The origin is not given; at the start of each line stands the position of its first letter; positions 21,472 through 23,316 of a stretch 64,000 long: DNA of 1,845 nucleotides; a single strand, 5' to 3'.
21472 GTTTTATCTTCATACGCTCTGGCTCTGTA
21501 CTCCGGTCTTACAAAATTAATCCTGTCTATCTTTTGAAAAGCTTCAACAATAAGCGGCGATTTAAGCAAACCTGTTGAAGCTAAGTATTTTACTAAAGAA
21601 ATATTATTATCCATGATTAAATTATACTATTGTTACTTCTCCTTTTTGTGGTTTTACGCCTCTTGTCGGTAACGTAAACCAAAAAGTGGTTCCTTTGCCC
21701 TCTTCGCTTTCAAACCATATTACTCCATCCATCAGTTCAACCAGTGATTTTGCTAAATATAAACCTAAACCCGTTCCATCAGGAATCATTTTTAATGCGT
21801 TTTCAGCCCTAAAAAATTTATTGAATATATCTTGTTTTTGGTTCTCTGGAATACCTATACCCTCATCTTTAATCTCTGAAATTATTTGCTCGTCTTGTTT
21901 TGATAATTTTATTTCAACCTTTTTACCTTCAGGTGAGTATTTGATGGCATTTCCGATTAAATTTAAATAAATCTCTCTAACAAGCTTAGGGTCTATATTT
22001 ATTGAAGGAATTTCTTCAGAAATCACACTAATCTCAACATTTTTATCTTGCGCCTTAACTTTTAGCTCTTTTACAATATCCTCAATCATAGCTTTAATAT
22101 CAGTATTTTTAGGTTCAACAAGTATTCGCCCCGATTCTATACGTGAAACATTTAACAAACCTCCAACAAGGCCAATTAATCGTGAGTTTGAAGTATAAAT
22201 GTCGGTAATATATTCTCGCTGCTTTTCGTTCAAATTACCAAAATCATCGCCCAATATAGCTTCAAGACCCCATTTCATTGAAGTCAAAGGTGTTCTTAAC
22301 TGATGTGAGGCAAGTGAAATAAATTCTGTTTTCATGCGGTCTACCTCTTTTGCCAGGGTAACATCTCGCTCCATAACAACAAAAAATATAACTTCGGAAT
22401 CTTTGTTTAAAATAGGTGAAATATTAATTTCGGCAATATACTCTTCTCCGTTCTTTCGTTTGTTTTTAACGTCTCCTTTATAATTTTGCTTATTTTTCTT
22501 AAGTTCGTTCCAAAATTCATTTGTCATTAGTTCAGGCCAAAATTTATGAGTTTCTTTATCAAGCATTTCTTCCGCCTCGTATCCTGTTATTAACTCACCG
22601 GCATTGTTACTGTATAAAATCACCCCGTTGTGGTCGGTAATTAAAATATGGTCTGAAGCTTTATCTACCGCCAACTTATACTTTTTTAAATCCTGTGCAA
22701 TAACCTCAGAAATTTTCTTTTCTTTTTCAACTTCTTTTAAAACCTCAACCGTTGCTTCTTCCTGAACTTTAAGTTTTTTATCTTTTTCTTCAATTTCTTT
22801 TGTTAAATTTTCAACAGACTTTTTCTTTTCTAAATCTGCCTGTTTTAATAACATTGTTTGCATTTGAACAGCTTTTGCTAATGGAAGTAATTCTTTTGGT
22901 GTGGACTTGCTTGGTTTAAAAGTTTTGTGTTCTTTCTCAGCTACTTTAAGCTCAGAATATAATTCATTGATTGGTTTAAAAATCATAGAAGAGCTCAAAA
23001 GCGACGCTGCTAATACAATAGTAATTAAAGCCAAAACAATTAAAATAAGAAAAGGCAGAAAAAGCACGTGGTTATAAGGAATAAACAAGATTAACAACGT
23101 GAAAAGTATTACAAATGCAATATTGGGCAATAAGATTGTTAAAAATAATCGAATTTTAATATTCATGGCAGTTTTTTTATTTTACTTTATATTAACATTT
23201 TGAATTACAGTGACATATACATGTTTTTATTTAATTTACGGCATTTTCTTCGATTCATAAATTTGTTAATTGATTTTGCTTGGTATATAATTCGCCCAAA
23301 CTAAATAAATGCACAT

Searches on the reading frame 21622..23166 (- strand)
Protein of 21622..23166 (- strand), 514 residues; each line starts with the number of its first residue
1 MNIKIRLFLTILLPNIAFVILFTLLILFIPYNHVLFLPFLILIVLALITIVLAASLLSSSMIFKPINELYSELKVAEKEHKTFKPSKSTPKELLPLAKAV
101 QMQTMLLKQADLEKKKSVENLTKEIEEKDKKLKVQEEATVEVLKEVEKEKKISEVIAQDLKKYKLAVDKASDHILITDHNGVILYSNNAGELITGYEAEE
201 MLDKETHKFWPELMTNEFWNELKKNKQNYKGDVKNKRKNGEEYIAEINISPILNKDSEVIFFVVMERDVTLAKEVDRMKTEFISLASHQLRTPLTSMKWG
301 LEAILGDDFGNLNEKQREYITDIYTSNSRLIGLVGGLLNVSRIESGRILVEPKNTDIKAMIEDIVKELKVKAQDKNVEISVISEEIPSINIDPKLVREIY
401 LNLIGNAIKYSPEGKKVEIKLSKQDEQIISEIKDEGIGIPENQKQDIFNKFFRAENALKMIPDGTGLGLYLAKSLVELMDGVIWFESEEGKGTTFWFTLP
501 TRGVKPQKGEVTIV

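Call 61: search_protein_families(library=ncbifam, proteins=[window:21622-23166:-], max_evalue=0.00001)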
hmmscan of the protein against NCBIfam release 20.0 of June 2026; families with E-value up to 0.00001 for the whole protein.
window:21622-23166:- (514 aa): 83 families (the best 25 are shown)
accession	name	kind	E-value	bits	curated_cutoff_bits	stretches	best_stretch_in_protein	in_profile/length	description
NF046044.1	PnpS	equivalog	2.2e-66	224.5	400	1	121-500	17-390/390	two-component system histidine kinase PnpS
NF033092.0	HK_WalK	equivalog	2.8e-63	214.4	725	1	158-500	255-593/594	cell wall metabolism sensor histidine kinase WalK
NF047874.1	MASE3_PAS_HK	subfamily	2.1e-57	195.3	560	1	105-507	219-631/655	MASE3 domain-containing sensor histidine kinase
TIGR02966.1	phoR_proteo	equivalog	3.5e-57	193.9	334.2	1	158-498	3-332/333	phosphate regulon sensor histidine kinase PhoR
TIGR02956.1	TMAO_torS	equivalog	3.7e-51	174.3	676.5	1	271-507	456-688/967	TMAO reductase system sensor histidine kinase/response regulator TorS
NF045595.1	HK_scytonemin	equivalog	1e-49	169.5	865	1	145-501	266-635/637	scytonemin biosynthesis sensor histidine kinase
NF008302.0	PRK11091.1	equivalog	6.7e-49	166.8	838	1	104-504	96-508/779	aerobic respiration two-component sensor histidine kinase ArcB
NF045911.1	TCSHisKinNblS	equivalog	1.1e-47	162.8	1000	1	147-500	253-619/621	two-component system sensor histidine kinase NblS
NF033093.1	HK_VicK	exception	2.3e-44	151.8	680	1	137-500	72-434/448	cell wall metabolism sensor histidine kinase VicK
NF008318.0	PRK11107.1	equivalog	1.8e-43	148.7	890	1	272-501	286-518/920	two-component sensor histidine kinase BarA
NF011874.0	PRK15347.1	equivalog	2.6e-41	141.6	852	1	272-506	391-619/921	two component system sensor kinase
NF008468.0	PRK11360.1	equivalog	1.4e-40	139.3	646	1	164-503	271-610/616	two-component system sensor histidine kinase AtoS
NF006800.0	PRK09303.1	equivalog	2.1e-40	138.9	342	1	225-501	105-377/383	histidine kinase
NF040691.1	MtrAB_MtrB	equivalog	2.9e-40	138.7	450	1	265-502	257-493/507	MtrAB system histidine kinase MtrB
NF041735.1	hist_kin_RppB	equivalog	7.7e-39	133.7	400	1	280-500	217-438/438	two-component system sensor histidine kinase RppB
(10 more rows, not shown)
